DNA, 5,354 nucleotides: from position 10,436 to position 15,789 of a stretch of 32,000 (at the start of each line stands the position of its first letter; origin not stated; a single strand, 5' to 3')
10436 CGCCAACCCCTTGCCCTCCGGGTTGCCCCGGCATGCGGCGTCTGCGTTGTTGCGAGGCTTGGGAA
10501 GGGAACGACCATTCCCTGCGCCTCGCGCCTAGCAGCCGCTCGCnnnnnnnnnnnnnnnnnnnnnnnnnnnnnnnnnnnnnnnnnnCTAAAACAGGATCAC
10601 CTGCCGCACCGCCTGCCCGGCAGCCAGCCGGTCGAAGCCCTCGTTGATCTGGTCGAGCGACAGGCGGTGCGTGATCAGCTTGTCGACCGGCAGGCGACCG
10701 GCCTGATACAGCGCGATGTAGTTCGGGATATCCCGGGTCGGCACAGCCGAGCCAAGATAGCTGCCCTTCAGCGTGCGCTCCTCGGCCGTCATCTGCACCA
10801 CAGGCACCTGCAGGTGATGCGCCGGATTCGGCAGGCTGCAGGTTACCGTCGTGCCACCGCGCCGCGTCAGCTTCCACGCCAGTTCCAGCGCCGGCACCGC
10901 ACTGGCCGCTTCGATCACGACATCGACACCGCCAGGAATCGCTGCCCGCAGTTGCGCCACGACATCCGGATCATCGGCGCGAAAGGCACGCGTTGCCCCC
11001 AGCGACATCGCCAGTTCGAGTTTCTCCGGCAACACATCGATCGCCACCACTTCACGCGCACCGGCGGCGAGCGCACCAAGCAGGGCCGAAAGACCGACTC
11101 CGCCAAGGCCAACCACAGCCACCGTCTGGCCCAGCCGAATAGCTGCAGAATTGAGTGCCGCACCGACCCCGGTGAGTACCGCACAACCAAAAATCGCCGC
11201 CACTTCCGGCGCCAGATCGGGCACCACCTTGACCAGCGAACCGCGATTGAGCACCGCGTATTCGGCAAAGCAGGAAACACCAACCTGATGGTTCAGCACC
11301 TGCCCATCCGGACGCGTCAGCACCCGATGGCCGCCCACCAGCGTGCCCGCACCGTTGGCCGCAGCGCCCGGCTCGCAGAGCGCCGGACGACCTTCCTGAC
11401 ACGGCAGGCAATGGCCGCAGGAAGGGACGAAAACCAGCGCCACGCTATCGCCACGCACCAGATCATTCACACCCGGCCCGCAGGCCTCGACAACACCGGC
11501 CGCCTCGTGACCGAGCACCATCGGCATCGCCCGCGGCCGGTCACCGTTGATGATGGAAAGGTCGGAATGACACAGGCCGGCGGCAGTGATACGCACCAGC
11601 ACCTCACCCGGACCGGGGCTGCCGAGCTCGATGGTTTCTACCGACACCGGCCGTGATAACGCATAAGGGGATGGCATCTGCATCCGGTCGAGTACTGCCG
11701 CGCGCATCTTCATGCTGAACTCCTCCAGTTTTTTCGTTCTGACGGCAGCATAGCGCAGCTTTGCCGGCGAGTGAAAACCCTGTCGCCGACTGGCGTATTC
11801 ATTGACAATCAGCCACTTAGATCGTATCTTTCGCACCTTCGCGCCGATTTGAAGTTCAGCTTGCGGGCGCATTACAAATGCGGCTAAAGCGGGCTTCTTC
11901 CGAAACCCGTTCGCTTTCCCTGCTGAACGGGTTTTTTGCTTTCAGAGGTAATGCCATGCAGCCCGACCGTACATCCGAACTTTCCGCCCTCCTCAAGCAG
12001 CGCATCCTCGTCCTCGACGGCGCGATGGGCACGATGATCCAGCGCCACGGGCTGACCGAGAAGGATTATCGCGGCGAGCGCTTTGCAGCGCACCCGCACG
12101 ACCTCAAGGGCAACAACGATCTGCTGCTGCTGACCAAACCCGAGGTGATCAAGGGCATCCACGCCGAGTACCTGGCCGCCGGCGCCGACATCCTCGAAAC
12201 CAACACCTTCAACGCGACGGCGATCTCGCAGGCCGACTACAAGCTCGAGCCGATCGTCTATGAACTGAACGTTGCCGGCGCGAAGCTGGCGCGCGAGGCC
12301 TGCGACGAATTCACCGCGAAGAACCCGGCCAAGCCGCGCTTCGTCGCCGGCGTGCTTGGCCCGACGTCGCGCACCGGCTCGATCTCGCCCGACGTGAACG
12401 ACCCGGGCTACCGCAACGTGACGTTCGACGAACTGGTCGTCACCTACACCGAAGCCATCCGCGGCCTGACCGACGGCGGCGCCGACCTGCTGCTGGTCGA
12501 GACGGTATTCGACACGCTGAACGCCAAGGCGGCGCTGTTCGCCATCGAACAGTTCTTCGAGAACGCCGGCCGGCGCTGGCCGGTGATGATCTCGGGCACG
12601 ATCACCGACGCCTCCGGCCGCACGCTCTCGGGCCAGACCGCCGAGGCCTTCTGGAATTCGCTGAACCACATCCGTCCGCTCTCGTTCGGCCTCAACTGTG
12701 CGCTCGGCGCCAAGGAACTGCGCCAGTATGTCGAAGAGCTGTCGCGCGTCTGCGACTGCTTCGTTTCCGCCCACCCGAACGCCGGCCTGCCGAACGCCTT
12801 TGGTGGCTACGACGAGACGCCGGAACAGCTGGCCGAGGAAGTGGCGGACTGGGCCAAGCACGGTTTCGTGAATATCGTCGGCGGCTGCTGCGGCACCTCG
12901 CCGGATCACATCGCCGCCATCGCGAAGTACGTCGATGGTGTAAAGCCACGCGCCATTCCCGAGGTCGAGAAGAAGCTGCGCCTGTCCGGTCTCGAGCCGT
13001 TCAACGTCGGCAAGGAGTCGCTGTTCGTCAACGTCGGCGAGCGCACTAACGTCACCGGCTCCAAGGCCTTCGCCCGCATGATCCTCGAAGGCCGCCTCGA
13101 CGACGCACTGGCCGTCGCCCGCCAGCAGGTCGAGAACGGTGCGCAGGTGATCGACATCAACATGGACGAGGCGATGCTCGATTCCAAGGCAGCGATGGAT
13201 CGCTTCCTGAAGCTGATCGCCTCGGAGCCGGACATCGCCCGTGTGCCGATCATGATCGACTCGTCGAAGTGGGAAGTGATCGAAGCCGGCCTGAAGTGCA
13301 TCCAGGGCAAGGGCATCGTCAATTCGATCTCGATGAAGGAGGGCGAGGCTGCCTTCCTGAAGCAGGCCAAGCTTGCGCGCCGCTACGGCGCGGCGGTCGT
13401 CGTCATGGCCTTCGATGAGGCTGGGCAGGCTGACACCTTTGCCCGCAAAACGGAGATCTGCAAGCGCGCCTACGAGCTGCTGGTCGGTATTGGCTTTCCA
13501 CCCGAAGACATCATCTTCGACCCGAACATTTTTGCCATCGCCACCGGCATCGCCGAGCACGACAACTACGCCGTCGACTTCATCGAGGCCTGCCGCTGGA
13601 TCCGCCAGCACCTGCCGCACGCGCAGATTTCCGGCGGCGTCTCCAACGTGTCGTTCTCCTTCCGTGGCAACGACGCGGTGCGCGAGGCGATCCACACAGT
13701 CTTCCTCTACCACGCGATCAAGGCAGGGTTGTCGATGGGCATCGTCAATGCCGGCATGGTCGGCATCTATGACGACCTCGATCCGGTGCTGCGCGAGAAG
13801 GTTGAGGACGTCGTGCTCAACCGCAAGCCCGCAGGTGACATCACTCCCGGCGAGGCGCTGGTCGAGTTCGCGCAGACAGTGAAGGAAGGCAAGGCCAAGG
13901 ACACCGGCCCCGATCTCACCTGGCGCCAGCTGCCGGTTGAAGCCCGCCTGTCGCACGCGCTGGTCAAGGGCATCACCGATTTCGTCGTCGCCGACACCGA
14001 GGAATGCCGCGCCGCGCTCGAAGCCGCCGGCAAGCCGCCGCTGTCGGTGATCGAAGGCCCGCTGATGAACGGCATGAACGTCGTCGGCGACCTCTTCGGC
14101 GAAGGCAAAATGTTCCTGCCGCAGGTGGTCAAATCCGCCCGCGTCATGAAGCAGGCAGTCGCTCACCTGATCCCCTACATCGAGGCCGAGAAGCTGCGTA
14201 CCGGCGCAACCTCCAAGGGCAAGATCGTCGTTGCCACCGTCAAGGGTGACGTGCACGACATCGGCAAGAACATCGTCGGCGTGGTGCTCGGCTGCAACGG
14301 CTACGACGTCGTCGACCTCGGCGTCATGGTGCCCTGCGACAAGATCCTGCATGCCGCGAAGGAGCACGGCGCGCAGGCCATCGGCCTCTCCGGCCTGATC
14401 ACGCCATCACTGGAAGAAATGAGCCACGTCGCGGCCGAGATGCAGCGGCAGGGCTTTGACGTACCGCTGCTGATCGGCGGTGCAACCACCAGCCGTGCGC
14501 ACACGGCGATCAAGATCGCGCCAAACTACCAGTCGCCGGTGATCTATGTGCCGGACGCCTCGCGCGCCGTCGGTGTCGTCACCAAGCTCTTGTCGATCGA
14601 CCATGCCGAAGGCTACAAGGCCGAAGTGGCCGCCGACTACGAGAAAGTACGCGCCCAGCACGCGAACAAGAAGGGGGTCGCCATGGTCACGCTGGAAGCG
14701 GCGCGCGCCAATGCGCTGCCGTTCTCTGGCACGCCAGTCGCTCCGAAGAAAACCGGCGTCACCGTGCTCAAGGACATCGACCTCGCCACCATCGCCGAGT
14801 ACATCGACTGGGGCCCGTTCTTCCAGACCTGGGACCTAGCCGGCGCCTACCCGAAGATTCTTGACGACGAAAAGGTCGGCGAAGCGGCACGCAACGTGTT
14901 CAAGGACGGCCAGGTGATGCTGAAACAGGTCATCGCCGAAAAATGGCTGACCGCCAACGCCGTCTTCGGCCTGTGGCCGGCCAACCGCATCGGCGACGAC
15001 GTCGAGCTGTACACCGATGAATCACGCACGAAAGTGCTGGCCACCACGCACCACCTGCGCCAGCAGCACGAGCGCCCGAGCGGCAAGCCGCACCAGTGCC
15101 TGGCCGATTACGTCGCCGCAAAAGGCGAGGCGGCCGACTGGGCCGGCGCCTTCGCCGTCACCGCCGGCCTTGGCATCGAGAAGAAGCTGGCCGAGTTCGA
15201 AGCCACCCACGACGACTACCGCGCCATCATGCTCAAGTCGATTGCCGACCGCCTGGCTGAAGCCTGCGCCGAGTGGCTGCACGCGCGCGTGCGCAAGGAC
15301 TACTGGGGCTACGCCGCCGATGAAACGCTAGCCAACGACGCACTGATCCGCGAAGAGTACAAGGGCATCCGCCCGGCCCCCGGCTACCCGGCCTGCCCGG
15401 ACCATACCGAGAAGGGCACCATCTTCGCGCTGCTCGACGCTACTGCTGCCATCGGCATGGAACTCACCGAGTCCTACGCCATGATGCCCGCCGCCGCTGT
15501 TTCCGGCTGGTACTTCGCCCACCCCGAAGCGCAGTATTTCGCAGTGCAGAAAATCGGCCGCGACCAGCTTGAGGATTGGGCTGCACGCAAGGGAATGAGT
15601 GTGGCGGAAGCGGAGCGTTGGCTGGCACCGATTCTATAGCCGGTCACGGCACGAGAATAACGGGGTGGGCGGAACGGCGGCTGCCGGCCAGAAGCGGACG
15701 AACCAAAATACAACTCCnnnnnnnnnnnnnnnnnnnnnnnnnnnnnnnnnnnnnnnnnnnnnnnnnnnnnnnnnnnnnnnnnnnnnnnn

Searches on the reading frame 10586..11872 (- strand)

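Call 89: search_protein_families(library=pfam, proteins=[window:10586-11872:-], max_evalue=0.0001)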
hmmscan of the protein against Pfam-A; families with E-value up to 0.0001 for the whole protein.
window:10586-11872:- (428 aa): 3 families
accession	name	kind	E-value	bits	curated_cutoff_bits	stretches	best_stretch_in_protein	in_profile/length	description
PF00107.32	ADH_zinc_N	-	1.3e-25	90.3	31.8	1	258-389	1-127/129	Zinc-binding dehydrogenase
PF08240.17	ADH_N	-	1.4e-25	90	23.5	1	87-216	1-102/104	Alcohol dehydrogenase GroES-like domain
PF13602.12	ADH_zinc_N_2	-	9.7e-05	23.7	27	0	291-422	1-129/134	Zinc-binding dehydrogenase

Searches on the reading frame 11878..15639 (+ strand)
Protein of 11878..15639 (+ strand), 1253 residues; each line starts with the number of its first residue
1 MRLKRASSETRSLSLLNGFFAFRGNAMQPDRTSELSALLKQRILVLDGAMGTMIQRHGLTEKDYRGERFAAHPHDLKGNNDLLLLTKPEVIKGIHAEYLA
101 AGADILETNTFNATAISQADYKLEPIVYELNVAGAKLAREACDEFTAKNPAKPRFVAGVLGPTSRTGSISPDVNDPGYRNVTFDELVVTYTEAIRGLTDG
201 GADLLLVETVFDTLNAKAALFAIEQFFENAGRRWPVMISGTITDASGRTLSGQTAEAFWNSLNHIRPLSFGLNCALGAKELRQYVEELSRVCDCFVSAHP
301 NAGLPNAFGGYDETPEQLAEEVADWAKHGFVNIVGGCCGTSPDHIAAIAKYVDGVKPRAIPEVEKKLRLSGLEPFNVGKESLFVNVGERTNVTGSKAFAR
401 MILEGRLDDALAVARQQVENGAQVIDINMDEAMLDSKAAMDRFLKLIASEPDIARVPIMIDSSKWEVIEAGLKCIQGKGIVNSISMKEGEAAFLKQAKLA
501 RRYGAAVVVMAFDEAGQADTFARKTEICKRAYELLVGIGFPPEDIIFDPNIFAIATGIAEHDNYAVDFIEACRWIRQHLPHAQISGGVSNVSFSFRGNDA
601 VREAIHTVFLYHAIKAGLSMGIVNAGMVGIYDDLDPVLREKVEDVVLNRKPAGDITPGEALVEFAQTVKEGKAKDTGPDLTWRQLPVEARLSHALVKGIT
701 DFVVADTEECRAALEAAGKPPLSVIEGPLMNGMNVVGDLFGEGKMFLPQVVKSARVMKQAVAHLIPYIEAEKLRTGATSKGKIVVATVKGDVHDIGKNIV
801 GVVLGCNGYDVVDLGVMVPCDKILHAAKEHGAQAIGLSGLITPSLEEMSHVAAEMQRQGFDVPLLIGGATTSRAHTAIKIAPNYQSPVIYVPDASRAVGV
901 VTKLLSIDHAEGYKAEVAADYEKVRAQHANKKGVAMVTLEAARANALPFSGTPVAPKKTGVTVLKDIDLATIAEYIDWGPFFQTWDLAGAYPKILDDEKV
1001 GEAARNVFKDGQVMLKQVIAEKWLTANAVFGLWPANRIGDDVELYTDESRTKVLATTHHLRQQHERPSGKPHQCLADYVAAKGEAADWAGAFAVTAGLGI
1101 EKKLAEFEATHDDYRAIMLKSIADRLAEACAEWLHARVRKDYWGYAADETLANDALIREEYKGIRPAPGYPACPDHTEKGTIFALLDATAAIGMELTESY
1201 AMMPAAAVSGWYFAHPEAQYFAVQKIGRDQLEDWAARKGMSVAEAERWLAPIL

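Call 17: search_protein_families(library=pfam, proteins=[window:11878-15639:+])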
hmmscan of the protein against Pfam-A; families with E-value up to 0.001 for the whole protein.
window:11878-15639:+ (1253 aa): 5 families
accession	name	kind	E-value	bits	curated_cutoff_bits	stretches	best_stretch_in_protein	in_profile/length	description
PF02965.22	Met_synt_B12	-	1.3e-126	422.1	25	1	968-1239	1-273/273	Vitamin B12 dependent methionine synthase, activation domain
PF02574.22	S-methyl_trans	-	1.5e-96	324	22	1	44-352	1-283/283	Homocysteine S-methyltransferase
PF00809.28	Pterin_bind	-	4e-62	210.5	25.5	1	387-624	1-244/244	Pterin binding enzyme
PF02607.22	B12-binding_2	-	8.4e-24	84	23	1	688-764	2-73/74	B12 binding domain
PF02310.24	B12-binding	-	4.2e-20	72.2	32.1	1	781-872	1-92/121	B12 binding domain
